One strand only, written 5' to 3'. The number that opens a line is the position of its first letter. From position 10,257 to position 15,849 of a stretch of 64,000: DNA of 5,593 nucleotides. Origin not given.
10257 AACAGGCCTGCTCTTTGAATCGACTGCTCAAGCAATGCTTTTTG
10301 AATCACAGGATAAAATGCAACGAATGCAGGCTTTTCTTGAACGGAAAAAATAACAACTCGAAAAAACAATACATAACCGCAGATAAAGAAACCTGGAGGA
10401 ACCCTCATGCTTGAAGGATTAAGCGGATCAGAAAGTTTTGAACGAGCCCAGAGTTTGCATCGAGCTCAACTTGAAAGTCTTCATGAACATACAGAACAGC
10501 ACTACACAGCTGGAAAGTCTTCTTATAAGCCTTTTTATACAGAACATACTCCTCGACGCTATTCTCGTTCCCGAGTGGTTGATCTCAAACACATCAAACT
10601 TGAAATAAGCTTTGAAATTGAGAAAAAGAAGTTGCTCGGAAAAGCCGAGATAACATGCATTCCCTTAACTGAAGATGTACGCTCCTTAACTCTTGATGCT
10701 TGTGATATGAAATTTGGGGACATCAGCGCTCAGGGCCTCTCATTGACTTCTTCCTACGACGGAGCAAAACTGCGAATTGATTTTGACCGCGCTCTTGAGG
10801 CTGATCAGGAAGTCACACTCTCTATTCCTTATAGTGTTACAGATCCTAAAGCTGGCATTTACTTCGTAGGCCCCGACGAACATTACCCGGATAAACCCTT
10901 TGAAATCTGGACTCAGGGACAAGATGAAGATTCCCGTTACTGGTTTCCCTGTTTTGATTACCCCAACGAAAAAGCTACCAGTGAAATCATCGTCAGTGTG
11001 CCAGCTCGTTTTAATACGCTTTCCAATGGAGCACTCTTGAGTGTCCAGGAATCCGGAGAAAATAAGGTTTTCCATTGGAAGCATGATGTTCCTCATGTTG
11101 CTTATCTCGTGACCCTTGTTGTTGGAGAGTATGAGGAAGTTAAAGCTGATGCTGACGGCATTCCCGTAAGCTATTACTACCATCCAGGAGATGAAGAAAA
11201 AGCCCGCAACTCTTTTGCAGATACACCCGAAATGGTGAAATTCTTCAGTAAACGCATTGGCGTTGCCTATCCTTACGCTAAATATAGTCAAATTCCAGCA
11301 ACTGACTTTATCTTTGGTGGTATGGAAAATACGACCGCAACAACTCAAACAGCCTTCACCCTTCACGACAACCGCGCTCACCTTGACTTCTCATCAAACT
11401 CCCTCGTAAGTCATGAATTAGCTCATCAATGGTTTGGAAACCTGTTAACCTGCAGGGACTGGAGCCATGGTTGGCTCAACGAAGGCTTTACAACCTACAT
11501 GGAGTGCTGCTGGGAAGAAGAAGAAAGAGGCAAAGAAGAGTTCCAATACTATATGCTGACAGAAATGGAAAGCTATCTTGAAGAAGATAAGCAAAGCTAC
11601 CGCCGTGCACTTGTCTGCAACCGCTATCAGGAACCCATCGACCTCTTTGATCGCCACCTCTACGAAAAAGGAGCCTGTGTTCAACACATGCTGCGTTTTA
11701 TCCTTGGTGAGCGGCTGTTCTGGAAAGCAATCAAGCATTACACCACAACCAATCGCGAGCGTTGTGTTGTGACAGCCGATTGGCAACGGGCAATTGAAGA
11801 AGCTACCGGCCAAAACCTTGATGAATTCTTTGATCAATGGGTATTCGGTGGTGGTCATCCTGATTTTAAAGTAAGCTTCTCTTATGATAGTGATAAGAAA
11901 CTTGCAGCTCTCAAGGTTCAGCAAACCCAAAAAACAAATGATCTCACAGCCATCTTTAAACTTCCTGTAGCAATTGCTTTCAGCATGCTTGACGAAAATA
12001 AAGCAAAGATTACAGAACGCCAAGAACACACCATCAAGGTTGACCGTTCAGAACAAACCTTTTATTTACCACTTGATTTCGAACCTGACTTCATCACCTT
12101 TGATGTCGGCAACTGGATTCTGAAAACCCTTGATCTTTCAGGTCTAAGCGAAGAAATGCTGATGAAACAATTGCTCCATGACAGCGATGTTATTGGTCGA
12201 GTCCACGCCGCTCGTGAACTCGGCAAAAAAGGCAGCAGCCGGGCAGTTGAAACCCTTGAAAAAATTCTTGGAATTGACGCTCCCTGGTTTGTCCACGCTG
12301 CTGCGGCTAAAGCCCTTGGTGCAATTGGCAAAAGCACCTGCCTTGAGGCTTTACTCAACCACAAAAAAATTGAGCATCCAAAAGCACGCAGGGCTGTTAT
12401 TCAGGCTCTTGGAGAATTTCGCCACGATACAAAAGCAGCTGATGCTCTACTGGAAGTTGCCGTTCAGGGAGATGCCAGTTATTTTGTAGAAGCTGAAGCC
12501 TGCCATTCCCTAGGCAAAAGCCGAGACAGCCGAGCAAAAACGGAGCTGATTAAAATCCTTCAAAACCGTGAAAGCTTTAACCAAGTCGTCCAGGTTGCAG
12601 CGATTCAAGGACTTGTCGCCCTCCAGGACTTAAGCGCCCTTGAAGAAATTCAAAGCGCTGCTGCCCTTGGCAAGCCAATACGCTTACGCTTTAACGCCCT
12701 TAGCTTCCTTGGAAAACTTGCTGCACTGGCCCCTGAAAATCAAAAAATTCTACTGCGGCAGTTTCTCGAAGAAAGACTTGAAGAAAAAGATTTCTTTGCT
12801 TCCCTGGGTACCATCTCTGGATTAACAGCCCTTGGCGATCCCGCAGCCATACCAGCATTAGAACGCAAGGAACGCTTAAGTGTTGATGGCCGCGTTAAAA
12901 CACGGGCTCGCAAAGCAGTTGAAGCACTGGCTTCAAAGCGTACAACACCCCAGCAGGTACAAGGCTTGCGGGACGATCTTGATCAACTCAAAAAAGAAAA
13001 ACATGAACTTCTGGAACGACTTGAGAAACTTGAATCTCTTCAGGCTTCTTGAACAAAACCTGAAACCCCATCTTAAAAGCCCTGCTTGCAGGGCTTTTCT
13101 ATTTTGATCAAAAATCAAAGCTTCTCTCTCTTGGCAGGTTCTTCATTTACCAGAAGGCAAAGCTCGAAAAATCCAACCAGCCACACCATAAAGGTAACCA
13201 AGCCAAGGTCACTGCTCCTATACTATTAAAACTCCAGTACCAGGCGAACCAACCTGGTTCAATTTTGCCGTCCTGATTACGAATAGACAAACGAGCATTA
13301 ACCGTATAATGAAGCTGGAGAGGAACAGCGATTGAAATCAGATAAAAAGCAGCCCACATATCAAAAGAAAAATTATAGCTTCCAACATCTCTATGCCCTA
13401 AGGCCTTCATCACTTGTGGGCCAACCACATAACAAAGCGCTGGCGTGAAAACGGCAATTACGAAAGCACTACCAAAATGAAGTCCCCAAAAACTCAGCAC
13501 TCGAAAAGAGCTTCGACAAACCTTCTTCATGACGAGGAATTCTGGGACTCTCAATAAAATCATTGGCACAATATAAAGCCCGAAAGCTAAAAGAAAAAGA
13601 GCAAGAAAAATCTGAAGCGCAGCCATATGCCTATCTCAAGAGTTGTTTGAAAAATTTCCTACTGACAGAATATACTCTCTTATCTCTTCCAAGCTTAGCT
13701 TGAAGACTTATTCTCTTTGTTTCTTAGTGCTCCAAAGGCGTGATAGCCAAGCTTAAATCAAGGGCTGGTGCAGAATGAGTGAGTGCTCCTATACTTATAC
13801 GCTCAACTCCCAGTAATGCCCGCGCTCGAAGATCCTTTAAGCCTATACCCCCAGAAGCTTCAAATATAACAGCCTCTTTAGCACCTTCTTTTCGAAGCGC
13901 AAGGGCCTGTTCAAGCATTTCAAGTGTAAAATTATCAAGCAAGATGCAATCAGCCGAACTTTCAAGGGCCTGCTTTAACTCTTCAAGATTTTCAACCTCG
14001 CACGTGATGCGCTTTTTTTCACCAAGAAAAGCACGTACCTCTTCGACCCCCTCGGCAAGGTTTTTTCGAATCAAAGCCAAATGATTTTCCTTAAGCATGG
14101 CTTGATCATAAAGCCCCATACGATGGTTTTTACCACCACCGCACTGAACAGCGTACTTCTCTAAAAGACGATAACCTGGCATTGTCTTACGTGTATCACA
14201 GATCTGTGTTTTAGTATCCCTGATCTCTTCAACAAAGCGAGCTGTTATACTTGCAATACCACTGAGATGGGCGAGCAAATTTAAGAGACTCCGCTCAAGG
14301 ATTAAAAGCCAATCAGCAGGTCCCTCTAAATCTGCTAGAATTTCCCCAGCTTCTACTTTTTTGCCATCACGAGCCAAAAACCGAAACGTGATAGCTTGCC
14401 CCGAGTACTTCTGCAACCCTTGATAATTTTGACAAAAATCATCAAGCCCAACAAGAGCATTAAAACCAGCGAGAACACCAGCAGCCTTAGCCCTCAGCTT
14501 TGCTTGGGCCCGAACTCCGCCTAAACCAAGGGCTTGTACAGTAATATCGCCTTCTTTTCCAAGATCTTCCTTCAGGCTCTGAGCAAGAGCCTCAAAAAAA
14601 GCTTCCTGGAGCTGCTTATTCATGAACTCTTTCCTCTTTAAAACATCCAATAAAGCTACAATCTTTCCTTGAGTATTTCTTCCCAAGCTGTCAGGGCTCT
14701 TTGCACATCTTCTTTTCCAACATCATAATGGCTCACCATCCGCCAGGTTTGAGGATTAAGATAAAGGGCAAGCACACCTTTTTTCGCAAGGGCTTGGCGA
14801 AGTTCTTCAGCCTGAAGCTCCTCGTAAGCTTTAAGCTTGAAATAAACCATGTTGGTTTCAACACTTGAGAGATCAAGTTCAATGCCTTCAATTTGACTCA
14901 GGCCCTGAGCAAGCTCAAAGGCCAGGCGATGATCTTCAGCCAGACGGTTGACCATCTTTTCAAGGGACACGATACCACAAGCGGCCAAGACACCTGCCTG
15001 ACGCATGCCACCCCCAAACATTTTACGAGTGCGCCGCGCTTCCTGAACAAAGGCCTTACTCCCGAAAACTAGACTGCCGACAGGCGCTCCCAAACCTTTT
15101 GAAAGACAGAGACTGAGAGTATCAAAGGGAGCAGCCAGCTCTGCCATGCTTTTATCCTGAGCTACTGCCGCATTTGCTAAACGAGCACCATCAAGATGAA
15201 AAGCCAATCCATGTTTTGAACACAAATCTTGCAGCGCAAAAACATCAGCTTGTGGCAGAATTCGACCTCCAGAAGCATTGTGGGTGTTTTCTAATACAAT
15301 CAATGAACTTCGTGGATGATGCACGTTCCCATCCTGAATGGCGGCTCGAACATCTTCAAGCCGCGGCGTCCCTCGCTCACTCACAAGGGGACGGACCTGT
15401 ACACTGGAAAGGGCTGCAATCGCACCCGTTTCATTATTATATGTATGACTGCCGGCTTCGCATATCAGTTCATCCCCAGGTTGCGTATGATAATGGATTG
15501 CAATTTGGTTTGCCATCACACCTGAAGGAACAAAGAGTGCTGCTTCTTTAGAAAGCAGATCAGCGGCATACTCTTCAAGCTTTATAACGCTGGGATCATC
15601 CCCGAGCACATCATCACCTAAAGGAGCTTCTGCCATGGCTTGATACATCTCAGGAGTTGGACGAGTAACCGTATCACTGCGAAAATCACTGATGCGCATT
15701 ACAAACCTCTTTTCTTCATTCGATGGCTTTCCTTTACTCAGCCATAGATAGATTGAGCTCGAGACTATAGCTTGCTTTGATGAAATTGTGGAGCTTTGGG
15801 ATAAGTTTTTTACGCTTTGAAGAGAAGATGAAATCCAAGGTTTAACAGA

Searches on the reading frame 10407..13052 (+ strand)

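Call 8: search_protein_families(library=pfam, proteins=[window:10407-13052:+], max_evalue=0.00001)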
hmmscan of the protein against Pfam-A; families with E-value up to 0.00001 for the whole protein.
window:10407-13052:+ (881 aa): 4 families
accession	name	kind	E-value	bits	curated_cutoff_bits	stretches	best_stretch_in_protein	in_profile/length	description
PF01433.26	Peptidase_M1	-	1.7e-48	165.5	27.7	1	273-478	6-218/218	Peptidase family M1 domain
PF17900.6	Peptidase_M1_N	-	3e-25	89.8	25.8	1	62-234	4-186/186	Peptidase M1 N-terminal domain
PF13646.12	HEAT_2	-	1.2e-23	83.6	27.7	2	584-650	3-68/88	HEAT repeats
PF03130.22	HEAT_PBS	-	4.7e-10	39.4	20.9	0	631-651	3-23/27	PBS lyase HEAT-like repeat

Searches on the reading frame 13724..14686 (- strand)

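Call 8: search_protein_families(library=pfam, proteins=[window:13724-14686:-], max_evalue=0.00001)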
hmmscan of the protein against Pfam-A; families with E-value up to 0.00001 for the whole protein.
window:13724-14686:- (320 aa): 2 families
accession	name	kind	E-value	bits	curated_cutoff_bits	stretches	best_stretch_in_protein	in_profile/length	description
PF01729.25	QRPTase_C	-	1.1e-54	185.2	23.1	1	144-313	1-168/169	Quinolinate phosphoribosyl transferase, C-terminal domain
PF02749.22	QRPTase_N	-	6.6e-15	55.5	27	1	47-142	1-82/82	Quinolinate phosphoribosyl transferase, N-terminal domain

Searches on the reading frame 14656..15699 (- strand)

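Call 8: search_protein_families(library=pfam, proteins=[window:14656-15699:-], max_evalue=0.00001)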
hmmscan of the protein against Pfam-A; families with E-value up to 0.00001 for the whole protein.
window:14656-15699:- (347 aa): 3 families
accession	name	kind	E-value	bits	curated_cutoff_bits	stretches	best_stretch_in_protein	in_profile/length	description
PF01212.27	Beta_elim_lyase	-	3.4e-105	351.9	27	1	5-288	1-286/288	Beta-eliminating lyase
PF00155.27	Aminotran_1_2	-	3.9e-09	36.6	19.7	1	37-315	43-334/361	Aminotransferase class I and II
PF01041.23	DegT_DnrJ_EryC1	-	5.1e-08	33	19.8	0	213-342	202-334/360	DegT/DnrJ/EryC1/StrS aminotransferase family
